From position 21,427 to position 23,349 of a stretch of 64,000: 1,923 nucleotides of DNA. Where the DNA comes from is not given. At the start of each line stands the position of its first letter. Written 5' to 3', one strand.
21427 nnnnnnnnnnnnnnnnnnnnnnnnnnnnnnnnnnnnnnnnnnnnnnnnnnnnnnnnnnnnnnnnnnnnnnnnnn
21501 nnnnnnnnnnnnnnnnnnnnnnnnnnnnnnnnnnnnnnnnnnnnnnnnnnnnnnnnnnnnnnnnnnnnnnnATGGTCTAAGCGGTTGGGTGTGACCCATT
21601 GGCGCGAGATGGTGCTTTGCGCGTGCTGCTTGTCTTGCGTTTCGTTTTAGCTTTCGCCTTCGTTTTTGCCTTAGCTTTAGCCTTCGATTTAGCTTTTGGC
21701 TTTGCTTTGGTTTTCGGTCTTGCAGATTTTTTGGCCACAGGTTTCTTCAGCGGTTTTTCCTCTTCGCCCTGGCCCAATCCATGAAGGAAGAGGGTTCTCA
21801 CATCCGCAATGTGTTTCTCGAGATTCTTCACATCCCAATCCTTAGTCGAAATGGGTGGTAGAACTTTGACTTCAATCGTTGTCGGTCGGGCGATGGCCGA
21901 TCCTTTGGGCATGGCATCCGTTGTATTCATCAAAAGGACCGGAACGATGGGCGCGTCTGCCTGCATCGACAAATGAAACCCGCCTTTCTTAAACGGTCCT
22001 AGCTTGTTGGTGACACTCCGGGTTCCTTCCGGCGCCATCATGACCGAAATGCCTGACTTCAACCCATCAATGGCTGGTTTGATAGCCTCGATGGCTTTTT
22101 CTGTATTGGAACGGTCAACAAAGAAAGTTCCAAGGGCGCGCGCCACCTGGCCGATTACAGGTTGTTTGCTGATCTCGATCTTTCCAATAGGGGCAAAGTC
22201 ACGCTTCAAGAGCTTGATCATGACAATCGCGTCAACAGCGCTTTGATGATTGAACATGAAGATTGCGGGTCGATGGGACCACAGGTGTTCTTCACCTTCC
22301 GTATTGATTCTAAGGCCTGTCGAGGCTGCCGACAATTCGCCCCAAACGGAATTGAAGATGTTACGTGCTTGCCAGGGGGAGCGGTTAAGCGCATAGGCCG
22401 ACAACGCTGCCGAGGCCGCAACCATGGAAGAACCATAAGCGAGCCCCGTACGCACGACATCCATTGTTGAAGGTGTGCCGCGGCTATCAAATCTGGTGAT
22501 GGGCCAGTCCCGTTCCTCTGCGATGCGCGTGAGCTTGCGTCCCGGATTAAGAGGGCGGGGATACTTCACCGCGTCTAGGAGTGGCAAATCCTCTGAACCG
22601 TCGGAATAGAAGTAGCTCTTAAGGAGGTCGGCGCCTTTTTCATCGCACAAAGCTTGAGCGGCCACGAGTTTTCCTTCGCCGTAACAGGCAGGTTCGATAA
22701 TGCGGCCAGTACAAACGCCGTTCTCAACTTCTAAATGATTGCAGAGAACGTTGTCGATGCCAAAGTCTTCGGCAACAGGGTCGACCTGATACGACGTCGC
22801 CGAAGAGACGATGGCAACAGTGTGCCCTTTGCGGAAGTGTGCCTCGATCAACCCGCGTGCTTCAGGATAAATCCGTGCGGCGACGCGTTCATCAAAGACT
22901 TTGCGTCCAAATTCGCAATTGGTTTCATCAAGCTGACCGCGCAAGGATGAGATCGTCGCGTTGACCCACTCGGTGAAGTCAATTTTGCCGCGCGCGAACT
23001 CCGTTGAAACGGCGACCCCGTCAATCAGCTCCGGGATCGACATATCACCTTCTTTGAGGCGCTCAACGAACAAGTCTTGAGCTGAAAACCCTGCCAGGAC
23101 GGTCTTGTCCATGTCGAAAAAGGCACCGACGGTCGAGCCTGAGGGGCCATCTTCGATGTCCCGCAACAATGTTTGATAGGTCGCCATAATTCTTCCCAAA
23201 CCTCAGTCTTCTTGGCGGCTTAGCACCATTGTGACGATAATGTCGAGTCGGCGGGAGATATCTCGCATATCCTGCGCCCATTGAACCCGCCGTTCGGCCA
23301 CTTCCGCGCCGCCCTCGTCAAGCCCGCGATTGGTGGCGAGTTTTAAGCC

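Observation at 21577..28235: Compact Kennedy-pathway cassette for neutral-lipid (TAG / wax ester) synthesis: gpsA <-> WS/DGAT-plsB-(HAD::plsC)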

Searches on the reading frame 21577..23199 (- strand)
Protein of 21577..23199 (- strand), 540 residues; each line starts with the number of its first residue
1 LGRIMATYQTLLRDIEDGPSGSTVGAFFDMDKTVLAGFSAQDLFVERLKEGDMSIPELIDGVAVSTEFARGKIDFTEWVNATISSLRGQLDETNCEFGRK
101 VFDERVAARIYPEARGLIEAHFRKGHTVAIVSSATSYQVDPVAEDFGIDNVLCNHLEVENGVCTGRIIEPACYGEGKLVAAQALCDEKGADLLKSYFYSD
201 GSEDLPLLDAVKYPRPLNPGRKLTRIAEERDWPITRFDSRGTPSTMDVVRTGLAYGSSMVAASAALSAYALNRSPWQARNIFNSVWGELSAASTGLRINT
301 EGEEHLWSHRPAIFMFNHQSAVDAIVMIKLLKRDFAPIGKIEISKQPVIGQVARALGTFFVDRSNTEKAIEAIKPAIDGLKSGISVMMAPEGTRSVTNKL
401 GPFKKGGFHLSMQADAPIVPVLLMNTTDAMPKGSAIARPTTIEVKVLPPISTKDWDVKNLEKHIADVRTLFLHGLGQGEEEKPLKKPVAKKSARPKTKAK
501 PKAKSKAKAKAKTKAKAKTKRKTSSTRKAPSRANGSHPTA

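Call 3: search_protein_families(library=pfam, proteins=[window:21577-23199:-])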
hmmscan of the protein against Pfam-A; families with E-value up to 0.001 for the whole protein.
window:21577-23199:- (540 aa): 3 families
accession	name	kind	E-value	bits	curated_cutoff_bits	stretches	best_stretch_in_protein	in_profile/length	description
PF12710.13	HAD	-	1.8e-31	110.5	27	1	26-208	1-188/189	haloacid dehalogenase-like hydrolase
PF01553.26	Acyltransferase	-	1.8e-28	99.4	23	1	297-422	1-130/132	Acyltransferase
PF00702.32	Hydrolase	-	2.5e-06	28.5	26.4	1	26-206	4-185/191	haloacid dehalogenase-like hydrolase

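Call 4: search_protein_families(library=ncbifam, proteins=[window:21577-23199:-])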
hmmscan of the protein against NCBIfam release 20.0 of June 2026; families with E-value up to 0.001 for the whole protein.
window:21577-23199:- (540 aa): 15 families
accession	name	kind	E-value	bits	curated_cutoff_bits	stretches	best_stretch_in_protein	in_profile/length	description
TIGR01490.1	HAD-SF-IB-hyp1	subfamily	7.1e-44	150.5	98.3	1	26-222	2-201/202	HAD-IB family hydrolase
NF052360.1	HolPasePseu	equivalog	2.4e-34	118.9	280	1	26-235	4-215/218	histidinol-phosphatase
TIGR00530.1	AGP_acyltrn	subfamily_domain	2.4e-30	104.9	102.95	1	295-423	1-129/130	1-acylglycerol-3-phosphate O-acyltransferase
NF052359.1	HolPaseNeis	equivalog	4.1e-26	92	400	1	26-237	4-220/221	histidinol-phosphatase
TIGR01488.1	HAD-SF-IB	subfamily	9.2e-24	84.3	45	1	26-210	2-176/177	HAD-IB family phosphatase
NF011593.0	PRK15018.1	equivalog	8.1e-21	74.9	501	1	280-471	36-225/245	1-acylglycerol-3-phosphate O-acyltransferase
NF052553.1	LyOrLpactfOlsABRUA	equivalog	1e-14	54.4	300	1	266-406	23-159/263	lyso-ornithine lipid O-acyltransferase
NF006386.0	PRK08633.1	equivalog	8.6e-13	46.9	1221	1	292-423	423-551/1147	acyl-[ACP]--phospholipid O-acyltransferase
TIGR00338.1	serB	equivalog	1.6e-10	40.9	144.15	1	69-210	52-186/219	phosphoserine phosphatase SerB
NF052552.1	LyOrLpactfOlsARHOCB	equivalog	3.1e-08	33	300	1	288-409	67-182/271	lyso-ornithine lipid O-acyltransferase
NF008350.0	PRK11133.1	equivalog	7.8e-07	28.5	413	1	63-210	141-282/324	phosphoserine phosphatase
TIGR01491.1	HAD-SF-IB-PSPlk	hypoth_equivalog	1.3e-05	25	151.9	1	64-227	38-198/201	phosphoserine phosphatase-like hydrolase, archaeal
NF005291.0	PRK06814.1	equivalog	3.2e-05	22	1349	1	296-426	439-566/1140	acyl-[ACP]--phospholipid O-acyltransferase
NF058536.1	LPAAT_acyl_YihG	equivalog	0.00072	18.9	260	0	289-368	61-143/290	1-acylglycerol-3-phosphate O-acyltransferase, YihG family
NF010621.0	PRK14014.1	domain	0.00089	18.4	186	0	289-368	66-148/301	acetyltransferase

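Call 7: find_homologous_proteins(query=window:21577-23199:-)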
Query window:21577-23199:- (540 aa): 3944 proteins with E <= 0.001 among 8000 candidates; the best 120 are listed.
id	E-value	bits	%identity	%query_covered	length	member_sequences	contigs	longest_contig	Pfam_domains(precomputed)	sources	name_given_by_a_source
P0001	1.5e-195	669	58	95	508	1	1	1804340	PF01553.27,PF12710.14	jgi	jgi:putative phosphoserine phosphatase / 1-acylglycerol-3-phosphate O-acyltransferase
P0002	1.7e-193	662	57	95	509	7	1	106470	PF00702.33,PF01553.27,PF12710.14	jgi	-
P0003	3.4e-193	661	57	93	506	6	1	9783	PF01553.27,PF12710.14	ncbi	-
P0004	6.6e-193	660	58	93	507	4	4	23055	PF01553.27,PF12710.14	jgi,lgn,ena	-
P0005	9.2e-193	660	56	93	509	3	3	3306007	PF04028.19,PF01553.27,PF12710.14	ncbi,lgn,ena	ncbi:MAG: HAD-IB family hydrolase [Parvibaculaceae bacterium]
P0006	4.3e-192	658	57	92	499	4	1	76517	PF01553.27,PF12710.14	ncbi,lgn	ncbi:MAG: HAD-IB family hydrolase [Parvibaculum sp.]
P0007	2.7e-191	655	59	89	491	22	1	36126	PF01553.27,PF12710.14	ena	-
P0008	1.4e-190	653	57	95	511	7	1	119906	PF01553.27,PF12710.14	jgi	jgi:putative phosphoserine phosphatase / 1-acylglycerol-3-phosphate O-acyltransferase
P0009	1.7e-190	652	56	94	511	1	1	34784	PF01553.27,PF12710.14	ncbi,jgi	-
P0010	3.5e-190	651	59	88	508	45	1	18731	PF01553.27,PF12710.14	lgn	-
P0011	1.5e-187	643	57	91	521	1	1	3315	PF00702.33,PF01553.27,PF12710.14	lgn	-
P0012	4.5e-182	625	54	97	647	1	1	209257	PF00702.33,PF01553.27,PF12710.14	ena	-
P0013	6.3e-180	618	56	88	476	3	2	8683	PF00702.33,PF01553.27,PF12710.14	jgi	jgi:putative phosphoserine phosphatase/1-acylglycerol-3-phosphate O-acyltransferase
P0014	1.2e-179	617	56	88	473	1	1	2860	PF00702.33,PF01553.27,PF12710.14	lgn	-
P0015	4.7e-178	611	56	88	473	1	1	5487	PF00702.33,PF01553.27,PF12710.14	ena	-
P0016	3.9e-176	605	55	88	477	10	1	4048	PF00702.33,PF01553.27,PF12710.14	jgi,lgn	jgi:putative phosphoserine phosphatase/1-acylglycerol-3-phosphate O-acyltransferase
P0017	1.8e-175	603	56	88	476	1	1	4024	PF00702.33,PF01553.27,PF12710.14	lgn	-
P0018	9.2e-174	597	54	88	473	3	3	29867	PF00702.33,PF01553.27,PF12710.14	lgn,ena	-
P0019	1.0e-173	597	55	87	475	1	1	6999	PF00702.33,PF01553.27,PF12710.14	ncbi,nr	ncbi:MAG: HAD-IB family hydrolase [Gammaproteobacteria bacterium]|nr:HAD-IB family hydrolase [Gammap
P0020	1.5e-172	593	56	88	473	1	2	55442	PF00702.33,PF01553.27,PF12710.14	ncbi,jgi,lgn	-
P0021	6.2e-172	591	55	88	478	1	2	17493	PF00702.33,PF01553.27,PF12710.14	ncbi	-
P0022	2.5e-169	583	54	87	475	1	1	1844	PF00702.33,PF01553.27,PF12710.14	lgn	-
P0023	5.7e-167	575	53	87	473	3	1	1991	PF00702.33,PF01553.27,PF12710.14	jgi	jgi:putative phosphoserine phosphatase / 1-acylglycerol-3-phosphate O-acyltransferase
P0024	3.2e-166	572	53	87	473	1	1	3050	PF00702.33,PF01553.27,PF12710.14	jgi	jgi:putative phosphoserine phosphatase / 1-acylglycerol-3-phosphate O-acyltransferase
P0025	5.5e-164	565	52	87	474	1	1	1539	PF00702.33,PF01553.27,PF12710.14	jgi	jgi:putative phosphoserine phosphatase/1-acylglycerol-3-phosphate O-acyltransferase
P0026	9.4e-164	564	51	92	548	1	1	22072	PF00702.33,PF01553.27,PF12710.14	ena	-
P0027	4.7e-163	562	52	88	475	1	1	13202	PF00702.33,PF01553.27,PF12710.14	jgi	jgi:putative phosphoserine phosphatase/1-acylglycerol-3-phosphate O-acyltransferase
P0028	1.4e-161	557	51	87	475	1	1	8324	PF00702.33,PF01553.27,PF12710.14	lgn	-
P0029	5.0e-161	555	51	87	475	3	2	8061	PF00702.33,PF01553.27,PF12710.14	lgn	-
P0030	2.1e-160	553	53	87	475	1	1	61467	PF00702.33,PF01553.27,PF12710.14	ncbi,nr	ncbi:MAG TPA: HAD-IB family hydrolase [Pseudomonadales bacterium]|nr:HAD-IB family hydrolase [Pseudo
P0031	4.4e-160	552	50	87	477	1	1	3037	PF00702.33,PF01553.27,PF12710.14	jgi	jgi:putative phosphoserine phosphatase/1-acylglycerol-3-phosphate O-acyltransferase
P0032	1.0e-159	551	53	84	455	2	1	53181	PF00702.33,PF01553.27,PF12710.14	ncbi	-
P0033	1.5e-159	550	48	88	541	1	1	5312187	PF00702.33,PF01553.27,PF12710.14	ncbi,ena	-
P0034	2.2e-159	550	49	91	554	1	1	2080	PF01553.27,PF12710.14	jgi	jgi:putative phosphoserine phosphatase/1-acylglycerol-3-phosphate O-acyltransferase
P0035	3.1e-159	549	53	88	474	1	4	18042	PF00702.33,PF01553.27,PF12710.14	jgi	jgi:putative phosphoserine phosphatase/1-acylglycerol-3-phosphate O-acyltransferase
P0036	4.9e-159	549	50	86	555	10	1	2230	PF01553.27,PF12710.14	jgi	jgi:putative phosphoserine phosphatase/1-acylglycerol-3-phosphate O-acyltransferase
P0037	5.3e-159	549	53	85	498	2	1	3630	PF00702.33,PF01553.27,PF12710.14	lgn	-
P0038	5.7e-159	548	47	93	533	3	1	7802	PF00702.33,PF01553.27,PF12710.14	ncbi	-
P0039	6.7e-159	548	51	87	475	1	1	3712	PF00702.33,PF01553.27,PF12710.14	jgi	jgi:putative phosphoserine phosphatase / 1-acylglycerol-3-phosphate O-acyltransferase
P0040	1.8e-158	547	52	86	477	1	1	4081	PF00702.33,PF01553.27,PF12710.14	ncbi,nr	ncbi:MAG: HAD-IB family hydrolase [Proteobacteria bacterium]|nr:HAD-IB family hydrolase [Pseudomonad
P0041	2.1e-158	547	51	86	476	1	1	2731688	PF00702.33,PF01553.27,PF12710.14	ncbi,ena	-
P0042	2.7e-158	546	52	88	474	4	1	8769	PF00702.33,PF01553.27,PF12710.14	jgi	jgi:putative phosphoserine phosphatase/1-acylglycerol-3-phosphate O-acyltransferase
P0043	3.2e-158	546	52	88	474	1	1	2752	PF00702.33,PF01553.27,PF12710.14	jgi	jgi:putative phosphoserine phosphatase/1-acylglycerol-3-phosphate O-acyltransferase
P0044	5.0e-158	545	52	88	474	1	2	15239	PF00702.33,PF01553.27,PF12710.14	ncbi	-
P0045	5.5e-158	545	53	88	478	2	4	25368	PF00702.33,PF01553.27,PF12710.14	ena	-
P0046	9.2e-158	545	52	87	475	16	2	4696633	PF00702.33,PF01553.27,PF12710.14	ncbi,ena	-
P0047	1.2e-157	544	52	87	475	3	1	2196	PF00702.33,PF01553.27,PF12710.14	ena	-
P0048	1.3e-157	544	52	88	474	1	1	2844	PF00702.33,PF01553.27,PF12710.14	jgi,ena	-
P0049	2.3e-157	543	53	86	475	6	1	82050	PF00702.33,PF01553.27,PF12710.14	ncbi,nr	ncbi:MAG: HAD-IB family hydrolase [Gammaproteobacteria bacterium]|nr:HAD-IB family hydrolase [Gammap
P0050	2.5e-157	543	52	88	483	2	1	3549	PF00702.33,PF01553.27,PF12710.14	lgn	-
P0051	2.6e-157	543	52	88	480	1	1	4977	PF00702.33,PF01553.27,PF12710.14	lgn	-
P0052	3.1e-157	543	52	87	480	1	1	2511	PF00702.33,PF01553.27,PF12710.14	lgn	-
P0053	3.3e-157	543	50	87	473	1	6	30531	PF00702.33,PF01553.27,PF12710.14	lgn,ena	-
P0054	4.7e-157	542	52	88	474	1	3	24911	PF00702.33,PF01553.27,PF12710.14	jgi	jgi:putative phosphoserine phosphatase/1-acylglycerol-3-phosphate O-acyltransferase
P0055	4.8e-157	542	51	89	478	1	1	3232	PF00702.33,PF01553.27,PF12710.14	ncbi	-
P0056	6.0e-157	542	52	87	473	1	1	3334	PF00702.33,PF01553.27,PF12710.14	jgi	jgi:putative phosphoserine phosphatase/1-acylglycerol-3-phosphate O-acyltransferase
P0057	7.4e-157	542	52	88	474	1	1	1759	PF00702.33,PF01553.27,PF12710.14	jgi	jgi:putative phosphoserine phosphatase/1-acylglycerol-3-phosphate O-acyltransferase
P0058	8.5e-157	541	52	88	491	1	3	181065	PF00702.33,PF01553.27,PF12710.14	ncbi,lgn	-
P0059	9.4e-157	541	51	88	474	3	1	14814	PF00702.33,PF01553.27,PF12710.14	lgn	-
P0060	1.1e-156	541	52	88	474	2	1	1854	PF00702.33,PF01553.27,PF12710.14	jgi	jgi:putative phosphoserine phosphatase/1-acylglycerol-3-phosphate O-acyltransferase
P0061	1.1e-156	541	52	88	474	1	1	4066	PF00702.33,PF01553.27,PF12710.14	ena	-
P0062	1.1e-156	541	52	88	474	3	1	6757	PF00702.33,PF01553.27,PF12710.14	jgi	jgi:putative phosphoserine phosphatase/1-acylglycerol-3-phosphate O-acyltransferase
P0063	1.2e-156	541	52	87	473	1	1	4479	PF00702.33,PF01553.27,PF12710.14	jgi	jgi:putative phosphoserine phosphatase/1-acylglycerol-3-phosphate O-acyltransferase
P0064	1.7e-156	540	52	88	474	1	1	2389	PF00702.33,PF01553.27,PF12710.14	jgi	-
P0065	1.8e-156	540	47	91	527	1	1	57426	PF00702.33,PF01553.27,PF12710.14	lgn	-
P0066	2.2e-156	540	52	88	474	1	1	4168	PF00702.33,PF01553.27,PF12710.14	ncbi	-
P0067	2.5e-156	540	47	88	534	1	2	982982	PF00702.33,PF01553.27,PF12710.14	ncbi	ncbi:MAG: HAD-IB family hydrolase [Halieaceae bacterium]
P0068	2.8e-156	540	52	88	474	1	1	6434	PF00702.33,PF01553.27,PF12710.14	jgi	jgi:putative phosphoserine phosphatase/1-acylglycerol-3-phosphate O-acyltransferase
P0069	3.3e-156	539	52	88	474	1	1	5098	PF00702.33,PF01553.27,PF12710.14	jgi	jgi:putative phosphoserine phosphatase/1-acylglycerol-3-phosphate O-acyltransferase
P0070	3.7e-156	539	52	88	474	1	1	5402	PF00702.33,PF01553.27,PF12710.14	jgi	jgi:putative phosphoserine phosphatase/1-acylglycerol-3-phosphate O-acyltransferase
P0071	3.7e-156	539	52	88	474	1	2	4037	PF00702.33,PF01553.27,PF12710.14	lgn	-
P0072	4.0e-156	539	48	96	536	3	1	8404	PF00702.33,PF01553.27,PF12710.14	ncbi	ncbi:MAG: HAD-IB family hydrolase [Haliea sp.]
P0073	4.5e-156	539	51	88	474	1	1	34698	PF00702.33,PF01553.27,PF12710.14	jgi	-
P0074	4.6e-156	539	52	88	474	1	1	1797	PF00702.33,PF01553.27,PF12710.14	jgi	jgi:putative phosphoserine phosphatase/1-acylglycerol-3-phosphate O-acyltransferase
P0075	7.0e-156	538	51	88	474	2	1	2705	PF00702.33,PF01553.27,PF12710.14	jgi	-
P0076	7.5e-156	538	46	95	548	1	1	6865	PF00702.33,PF01553.27,PF12710.14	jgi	jgi:putative phosphoserine phosphatase/1-acylglycerol-3-phosphate O-acyltransferase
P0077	8.0e-156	538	51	87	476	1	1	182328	PF00702.33,PF01553.27,PF12710.14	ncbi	-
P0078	9.3e-156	538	51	88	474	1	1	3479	PF00702.33,PF01553.27,PF12710.14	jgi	jgi:putative phosphoserine phosphatase/1-acylglycerol-3-phosphate O-acyltransferase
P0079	1.2e-155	538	52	88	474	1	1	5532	PF00702.33,PF01553.27,PF12710.14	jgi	-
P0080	1.2e-155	538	51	88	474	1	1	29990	PF00702.33,PF01553.27,PF12710.14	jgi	jgi:putative phosphoserine phosphatase/1-acylglycerol-3-phosphate O-acyltransferase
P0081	1.4e-155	537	51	88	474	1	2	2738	PF00702.33,PF01553.27,PF12710.14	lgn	-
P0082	1.4e-155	537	52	88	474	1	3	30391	PF00702.33,PF01553.27,PF12710.14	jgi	jgi:putative phosphoserine phosphatase/1-acylglycerol-3-phosphate O-acyltransferase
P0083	1.5e-155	537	50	88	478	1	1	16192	PF00702.33,PF01553.27,PF12710.14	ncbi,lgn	ncbi:MAG: HAD-IB family hydrolase [Polyangiales bacterium]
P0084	1.6e-155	537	51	88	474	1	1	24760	PF00702.33,PF01553.27,PF12710.14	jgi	jgi:putative phosphoserine phosphatase/1-acylglycerol-3-phosphate O-acyltransferase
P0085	1.8e-155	537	51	88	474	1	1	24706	PF00702.33,PF01553.27,PF12710.14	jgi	jgi:putative phosphoserine phosphatase/1-acylglycerol-3-phosphate O-acyltransferase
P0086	1.9e-155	537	48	90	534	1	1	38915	PF00702.33,PF01553.27,PF12710.14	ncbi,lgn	-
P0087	2.0e-155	537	46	94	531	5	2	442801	PF00702.33,PF01553.27,PF12710.14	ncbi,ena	-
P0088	2.0e-155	537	51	88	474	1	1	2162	PF00702.33,PF01553.27,PF12710.14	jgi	jgi:putative phosphoserine phosphatase/1-acylglycerol-3-phosphate O-acyltransferase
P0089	2.2e-155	537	51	88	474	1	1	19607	PF00702.33,PF01553.27,PF12710.14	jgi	jgi:putative phosphoserine phosphatase/1-acylglycerol-3-phosphate O-acyltransferase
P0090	2.2e-155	537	51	88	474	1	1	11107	PF00702.33,PF01553.27,PF12710.14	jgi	jgi:putative phosphoserine phosphatase/1-acylglycerol-3-phosphate O-acyltransferase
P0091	2.8e-155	536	47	88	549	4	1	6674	PF00702.33,PF01553.27,PF12710.14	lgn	-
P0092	2.9e-155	536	51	88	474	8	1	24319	PF00702.33,PF01553.27,PF12710.14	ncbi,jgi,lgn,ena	-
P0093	3.1e-155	536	51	88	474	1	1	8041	PF00702.33,PF01553.27,PF12710.14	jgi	jgi:putative phosphoserine phosphatase/1-acylglycerol-3-phosphate O-acyltransferase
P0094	4.0e-155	536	51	88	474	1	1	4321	PF00702.33,PF01553.27,PF12710.14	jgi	jgi:putative phosphoserine phosphatase/1-acylglycerol-3-phosphate O-acyltransferase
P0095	5.4e-155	535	51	87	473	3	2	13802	PF00702.33,PF01553.27,PF12710.14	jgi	jgi:putative phosphoserine phosphatase/1-acylglycerol-3-phosphate O-acyltransferase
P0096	6.8e-155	535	51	88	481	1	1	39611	PF00702.33,PF01553.27,PF12710.14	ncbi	-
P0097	7.0e-155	535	47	95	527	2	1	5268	PF00702.33,PF01553.27,PF12710.14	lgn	-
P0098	7.5e-155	535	50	87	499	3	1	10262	PF00702.33,PF01553.27,PF12710.14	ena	-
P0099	8.0e-155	535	51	88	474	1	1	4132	PF00702.33,PF01553.27,PF12710.14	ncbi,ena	-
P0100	1.1e-154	534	51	88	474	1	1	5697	PF00702.33,PF01553.27,PF12710.14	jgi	jgi:putative phosphoserine phosphatase/1-acylglycerol-3-phosphate O-acyltransferase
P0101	1.1e-154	534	51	88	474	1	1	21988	PF00702.33,PF01553.27,PF12710.14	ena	-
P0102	1.3e-154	534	51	87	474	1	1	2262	PF00702.33,PF01553.27,PF12710.14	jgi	-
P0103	1.4e-154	534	52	88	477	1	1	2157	PF00702.33,PF01553.27,PF12710.14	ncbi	-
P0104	1.5e-154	534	51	88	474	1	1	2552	PF00702.33,PF01553.27,PF12710.14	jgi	-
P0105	1.5e-154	534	50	88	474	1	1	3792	PF00702.33,PF01553.27,PF12710.14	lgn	-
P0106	1.5e-154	534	50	88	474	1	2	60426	PF00702.33,PF01553.27,PF12710.14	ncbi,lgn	-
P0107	1.7e-154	534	52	88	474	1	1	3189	PF00702.33,PF01553.27,PF12710.14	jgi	jgi:putative phosphoserine phosphatase/1-acylglycerol-3-phosphate O-acyltransferase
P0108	1.7e-154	534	47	88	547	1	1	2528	PF00702.33,PF01553.27,PF12710.14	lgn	-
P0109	1.8e-154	534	51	88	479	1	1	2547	PF00702.33,PF01553.27,PF12710.14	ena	-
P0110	1.9e-154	534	51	88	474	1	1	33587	PF00702.33,PF01553.27,PF12710.14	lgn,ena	-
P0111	2.0e-154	534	51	88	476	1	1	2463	PF00702.33,PF01553.27,PF12710.14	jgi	jgi:putative phosphoserine phosphatase/1-acylglycerol-3-phosphate O-acyltransferase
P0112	2.1e-154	533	51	88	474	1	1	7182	PF00702.33,PF01553.27,PF12710.14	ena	-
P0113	2.8e-154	533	51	88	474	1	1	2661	PF00702.33,PF01553.27,PF12710.14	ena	-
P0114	2.8e-154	533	51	88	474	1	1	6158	PF00702.33,PF01553.27,PF12710.14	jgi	jgi:putative phosphoserine phosphatase/1-acylglycerol-3-phosphate O-acyltransferase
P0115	2.8e-154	533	52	88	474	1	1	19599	PF00702.33,PF01553.27,PF12710.14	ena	-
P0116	2.9e-154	533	48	88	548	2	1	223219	PF00702.33,PF01553.27,PF12710.14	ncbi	-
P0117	2.9e-154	533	51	88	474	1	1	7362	PF00702.33,PF01553.27,PF12710.14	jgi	jgi:putative phosphoserine phosphatase/1-acylglycerol-3-phosphate O-acyltransferase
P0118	3.1e-154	533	51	86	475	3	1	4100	PF00702.33,PF01553.27,PF12710.14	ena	-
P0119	3.3e-154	533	51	88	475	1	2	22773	PF00702.33,PF01553.27,PF12710.14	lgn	-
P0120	3.9e-154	533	51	88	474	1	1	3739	PF00702.33,PF01553.27,PF12710.14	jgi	jgi:putative phosphoserine phosphatase/1-acylglycerol-3-phosphate O-acyltransferase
